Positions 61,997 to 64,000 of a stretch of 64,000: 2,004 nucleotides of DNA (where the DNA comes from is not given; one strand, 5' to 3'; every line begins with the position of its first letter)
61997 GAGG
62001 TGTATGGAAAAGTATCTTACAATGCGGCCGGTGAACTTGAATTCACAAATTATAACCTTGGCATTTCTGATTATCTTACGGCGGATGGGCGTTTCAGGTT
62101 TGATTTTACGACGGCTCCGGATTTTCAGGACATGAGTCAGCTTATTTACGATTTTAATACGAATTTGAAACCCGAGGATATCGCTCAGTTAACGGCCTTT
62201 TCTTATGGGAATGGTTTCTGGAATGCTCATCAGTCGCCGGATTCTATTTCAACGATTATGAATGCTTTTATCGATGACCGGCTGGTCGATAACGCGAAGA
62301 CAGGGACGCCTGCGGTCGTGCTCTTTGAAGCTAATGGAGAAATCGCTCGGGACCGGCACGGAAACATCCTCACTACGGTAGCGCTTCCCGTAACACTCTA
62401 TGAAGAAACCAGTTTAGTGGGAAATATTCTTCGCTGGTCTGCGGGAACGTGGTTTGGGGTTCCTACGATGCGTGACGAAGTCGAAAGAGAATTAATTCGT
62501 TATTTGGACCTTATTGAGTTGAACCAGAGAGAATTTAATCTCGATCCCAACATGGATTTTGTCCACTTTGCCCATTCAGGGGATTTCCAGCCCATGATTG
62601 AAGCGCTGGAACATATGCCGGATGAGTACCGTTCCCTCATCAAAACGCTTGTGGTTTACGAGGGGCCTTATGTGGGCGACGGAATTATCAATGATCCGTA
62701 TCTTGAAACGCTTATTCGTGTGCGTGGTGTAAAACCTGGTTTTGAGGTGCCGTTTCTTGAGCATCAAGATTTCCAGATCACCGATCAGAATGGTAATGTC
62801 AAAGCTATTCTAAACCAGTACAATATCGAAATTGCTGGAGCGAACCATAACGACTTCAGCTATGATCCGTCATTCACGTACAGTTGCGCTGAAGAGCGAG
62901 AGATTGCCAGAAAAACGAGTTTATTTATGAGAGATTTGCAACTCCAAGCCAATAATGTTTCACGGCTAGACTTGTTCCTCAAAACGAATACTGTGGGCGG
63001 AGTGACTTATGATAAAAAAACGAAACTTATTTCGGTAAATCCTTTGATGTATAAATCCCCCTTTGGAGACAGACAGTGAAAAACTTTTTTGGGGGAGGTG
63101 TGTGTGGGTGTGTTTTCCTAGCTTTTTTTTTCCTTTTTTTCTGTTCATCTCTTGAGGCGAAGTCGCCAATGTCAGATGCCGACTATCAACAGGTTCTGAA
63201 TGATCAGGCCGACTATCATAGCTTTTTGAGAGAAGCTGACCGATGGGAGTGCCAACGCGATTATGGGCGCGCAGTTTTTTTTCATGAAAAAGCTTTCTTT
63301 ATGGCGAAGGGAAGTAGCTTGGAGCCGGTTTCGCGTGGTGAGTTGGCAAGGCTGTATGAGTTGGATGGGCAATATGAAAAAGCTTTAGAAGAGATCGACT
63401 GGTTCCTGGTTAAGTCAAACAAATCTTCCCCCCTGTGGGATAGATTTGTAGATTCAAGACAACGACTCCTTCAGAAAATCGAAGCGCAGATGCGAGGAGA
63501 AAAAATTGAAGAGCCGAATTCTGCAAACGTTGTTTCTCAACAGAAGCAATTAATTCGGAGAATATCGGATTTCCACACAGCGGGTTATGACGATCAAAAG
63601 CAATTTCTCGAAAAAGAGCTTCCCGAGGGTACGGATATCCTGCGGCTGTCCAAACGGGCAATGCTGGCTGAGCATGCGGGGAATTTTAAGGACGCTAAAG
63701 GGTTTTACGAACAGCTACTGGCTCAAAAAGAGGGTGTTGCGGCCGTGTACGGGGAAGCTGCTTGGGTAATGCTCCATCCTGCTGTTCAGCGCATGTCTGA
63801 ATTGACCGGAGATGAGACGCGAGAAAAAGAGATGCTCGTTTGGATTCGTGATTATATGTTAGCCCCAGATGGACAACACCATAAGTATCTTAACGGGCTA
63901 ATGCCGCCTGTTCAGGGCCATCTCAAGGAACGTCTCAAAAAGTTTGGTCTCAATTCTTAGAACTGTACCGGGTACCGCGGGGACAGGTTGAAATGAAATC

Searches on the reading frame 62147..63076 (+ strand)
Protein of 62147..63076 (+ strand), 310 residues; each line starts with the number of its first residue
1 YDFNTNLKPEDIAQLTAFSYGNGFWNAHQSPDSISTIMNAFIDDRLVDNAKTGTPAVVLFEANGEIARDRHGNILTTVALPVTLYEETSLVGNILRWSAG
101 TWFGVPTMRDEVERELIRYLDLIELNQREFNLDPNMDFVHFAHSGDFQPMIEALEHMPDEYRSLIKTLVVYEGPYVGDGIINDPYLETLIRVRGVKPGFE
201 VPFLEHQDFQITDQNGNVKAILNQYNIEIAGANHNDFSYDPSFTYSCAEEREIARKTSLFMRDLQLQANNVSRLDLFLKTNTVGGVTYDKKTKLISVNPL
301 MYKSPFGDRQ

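Call 61: search_solved_structures(query=A4, max_evalue=10, show_alignments=1)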
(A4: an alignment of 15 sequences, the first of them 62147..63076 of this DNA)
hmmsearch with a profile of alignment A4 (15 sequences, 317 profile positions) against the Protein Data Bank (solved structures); distinct sequences matched with E-value up to 10: 2.
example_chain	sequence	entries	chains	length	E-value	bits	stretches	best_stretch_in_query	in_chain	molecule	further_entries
1o99_A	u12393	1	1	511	0.2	14.2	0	155-191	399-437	2,3-BISPHOSPHOGLYCERATE-INDEPENDENT PHOSPHOGLYCERATE MUTASE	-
1ejj_A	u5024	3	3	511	0.2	14.2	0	155-191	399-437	PHOSPHOGLYCERATE MUTASE | 2,3-BISPHOSPHOGLYCERATE-INDEPENDENT PHOSPHOGLYCERATE MUTASE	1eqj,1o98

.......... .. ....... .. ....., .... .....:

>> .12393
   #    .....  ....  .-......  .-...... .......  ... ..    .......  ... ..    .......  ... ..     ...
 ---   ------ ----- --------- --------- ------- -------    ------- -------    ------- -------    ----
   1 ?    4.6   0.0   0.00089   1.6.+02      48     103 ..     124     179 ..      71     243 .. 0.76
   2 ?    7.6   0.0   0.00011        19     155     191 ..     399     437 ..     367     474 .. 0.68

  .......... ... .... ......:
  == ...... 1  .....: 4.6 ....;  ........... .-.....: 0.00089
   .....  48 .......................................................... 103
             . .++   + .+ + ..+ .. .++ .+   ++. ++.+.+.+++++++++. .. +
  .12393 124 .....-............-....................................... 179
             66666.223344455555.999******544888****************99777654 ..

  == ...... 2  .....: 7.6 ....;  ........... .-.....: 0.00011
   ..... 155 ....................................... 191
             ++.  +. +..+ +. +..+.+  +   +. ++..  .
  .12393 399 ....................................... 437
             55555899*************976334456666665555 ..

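Call 73: predict_structure(alignment_id=A4)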
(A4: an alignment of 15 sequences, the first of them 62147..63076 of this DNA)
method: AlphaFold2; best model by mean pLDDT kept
length: 310 residues; sequences in the alignment: 15
mean_pLDDT: 86.3   pTM: 0.88
mean pLDDT of the five models: 86.3, 86.1, 83.6, 83.5, 74.2
residues with pLDDT >= 90: 156; 70-90: 121; 50-70: 31; < 50: 2
segments of 3 or more residues with pLDDT < 50: none
pLDDT, mean of each block of 10 residues (from residue 1): 71 86 69 75 88 87 88 83 66 84 89 92 91 86 91 95 94 89 96 81 70 96 94 89 92 95 92 88 85 93 82
secondary structure, 60 per line:
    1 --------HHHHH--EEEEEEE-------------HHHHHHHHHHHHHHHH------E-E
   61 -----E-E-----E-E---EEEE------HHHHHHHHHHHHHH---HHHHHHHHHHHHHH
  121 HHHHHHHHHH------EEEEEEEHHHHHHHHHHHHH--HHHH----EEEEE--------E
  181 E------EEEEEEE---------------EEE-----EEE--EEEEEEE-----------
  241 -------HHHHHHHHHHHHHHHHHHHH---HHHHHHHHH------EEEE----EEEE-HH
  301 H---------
elements in order: H9-13 E16-22 H36-51 E80-83 H90-103 H107-130 E137-143 H144-156 H159-162 E167-171 E188-194 E210-212 E218-220 E223-229 H248-267 H271-279 E286-289 E294-297

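Call 77: fold_search(model_id=the predicted structure, library=pdb)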
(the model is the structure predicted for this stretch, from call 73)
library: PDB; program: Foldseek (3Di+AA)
matches with E <= 10: 1165; with E <= 0.001: 7
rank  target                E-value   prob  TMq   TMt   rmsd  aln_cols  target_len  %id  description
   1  1jfr_A                1.3e-04  1.00  0.33  0.38   8.4       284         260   14  CRYSTAL STRUCTURE OF THE STREPTOMYCES EXFOLIATUS LIPASE AT 1.9A RESOLUTION: A MODEL FOR A FAMILY OF PLATELET-ACTIVATIN (released 1998-07-15)
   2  4m0m                  1.9e-04  1.00  0.39  0.19   9.3       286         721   13  The crystal structure of a functionally unknown protein lpg2422 from Legionella pneumophila subsp. pneumophila str. Phil (released 2013-08-21)
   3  8eu1                  5.4e-04  0.99  0.33  0.38   8.0       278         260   10  Ancestral PETase 35_442 Mutant F93L (released 2023-11-01)
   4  7ykp                  6.4e-04  0.99  0.33  0.38   8.7       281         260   14  Crystal structure of a novel alpha/beta hydrolase from thermomonospora curvata with glycerol (released 2023-07-26)
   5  7yko                  8.2e-04  0.99  0.35  0.41   8.0       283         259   14  Crystal structure of a novel alpha/beta hydrolase mutant from thermomonospora curvata in complex with pentane-1,5-diol (released 2023-07-26)
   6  9o9w_B                8.7e-04  1.00  0.37  0.43   7.0       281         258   14  Crystal structure of an alpha/beta-hydrolase from Actinoplanes sp. DH11 (released 2025-10-08)
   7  8ety                  9.2e-04  1.00  0.39  0.45   6.8       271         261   14  Ancestral PETase 35_442 (released 2023-11-01)
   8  8eu0_A                1.2e-03  0.99  0.34  0.39   7.3       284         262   12  Ancestral PETase 35_442 Mutant E27Q (released 2023-11-01)
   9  9qde                  1.2e-03  0.99  0.35  0.40   8.0       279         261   11  Crystal structure of the non-glycosylated polyester hydrolase Leipzig 7 (PHL7) mut3 variant expressed in Pichia pastoris (released 2025-09-10)
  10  9o9w_A                1.6e-03  0.99  0.37  0.42   7.0       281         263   14  Crystal structure of an alpha/beta-hydrolase from Actinoplanes sp. DH11 (released 2025-10-08)
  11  7ykq_A                1.6e-03  0.97  0.32  0.37   8.8       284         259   14  Crystal structure of a novel alpha/beta hydrolase mutant from thermomonospora curvata in apo form (released 2023-07-26)
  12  7qjp                  1.8e-03  0.99  0.36  0.42   7.3       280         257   10  Crystal structure of a cutinase enzyme from Saccharopolyspora flava (611) (released 2022-12-28)
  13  9ewr_B                1.9e-03  0.97  0.33  0.38   9.0       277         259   11  Crystal structure of an inverse charged cutinase mutant from Saccharopolyspora flava (611) (released 2025-04-16)
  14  8a2c_B                2.0e-03  0.98  0.35  0.39   7.9       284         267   12  The crystal structure of the S178A mutant of PET40, a PETase enzyme from an unclassified Amycolatopsis (released 2023-06-14)
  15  1cux                  2.0e-03  0.97  0.24  0.34   7.6       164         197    8  CUTINASE, L114Y MUTANT (released 1996-07-11)
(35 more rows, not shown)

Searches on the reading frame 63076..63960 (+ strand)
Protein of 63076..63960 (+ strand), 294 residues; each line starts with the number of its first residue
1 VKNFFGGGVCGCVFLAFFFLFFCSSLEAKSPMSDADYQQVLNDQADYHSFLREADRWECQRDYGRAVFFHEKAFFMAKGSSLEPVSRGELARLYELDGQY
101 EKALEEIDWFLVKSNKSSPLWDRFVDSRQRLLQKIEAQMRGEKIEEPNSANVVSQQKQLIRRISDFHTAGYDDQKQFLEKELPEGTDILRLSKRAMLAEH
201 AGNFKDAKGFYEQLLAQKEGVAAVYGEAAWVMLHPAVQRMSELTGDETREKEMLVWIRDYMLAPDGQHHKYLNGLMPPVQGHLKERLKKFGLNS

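Call 23: search_protein_families(library=pfam, proteins=[window:63076-63960:+], max_evalue=0.001)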
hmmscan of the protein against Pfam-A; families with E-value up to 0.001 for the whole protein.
window:63076-63960:+ (294 aa): 1 family
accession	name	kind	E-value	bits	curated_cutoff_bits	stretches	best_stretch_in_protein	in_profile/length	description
PF13428.12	TPR_14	-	2.4e-05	25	23.5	0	89-123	6-40/44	Tetratricopeptide repeat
